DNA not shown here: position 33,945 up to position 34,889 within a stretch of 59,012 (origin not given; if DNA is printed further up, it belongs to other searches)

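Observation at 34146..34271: GrpE carries an N-terminal metallothionein-like (C-x-C-G-D-x)n repeat: 14 Cys + 1 His in 42 residues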

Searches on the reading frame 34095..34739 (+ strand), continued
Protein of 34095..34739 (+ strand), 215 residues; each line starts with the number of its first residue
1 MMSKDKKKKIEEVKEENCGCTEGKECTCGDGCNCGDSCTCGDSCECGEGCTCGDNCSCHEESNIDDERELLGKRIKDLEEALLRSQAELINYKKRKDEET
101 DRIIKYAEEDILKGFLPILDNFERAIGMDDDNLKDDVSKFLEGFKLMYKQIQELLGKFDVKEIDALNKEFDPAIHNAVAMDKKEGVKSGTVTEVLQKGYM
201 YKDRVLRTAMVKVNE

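Call 55: search_protein_families(library=pfam, proteins=[P0047], max_evalue=0.1)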
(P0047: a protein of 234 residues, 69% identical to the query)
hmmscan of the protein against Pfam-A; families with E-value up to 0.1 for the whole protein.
P0047 (234 aa): 4 families
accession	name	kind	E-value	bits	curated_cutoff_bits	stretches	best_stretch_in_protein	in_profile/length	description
PF01025.24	GrpE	-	1.1e-45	155.8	25.8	1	84-233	17-164/165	GrpE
PF16752.10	TBCC_N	-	0.011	16.5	27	0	152-194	27-69/115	Tubulin-specific chaperone C N-terminal domain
PF04499.20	SAPS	-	0.037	13.4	25.6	1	101-178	5-76/451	SIT4 phosphatase-associated protein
PF25481.1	Nucleoprot-TPR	-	0.052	14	27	1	84-119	14-49/80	Nucleoprotein TPR-like domain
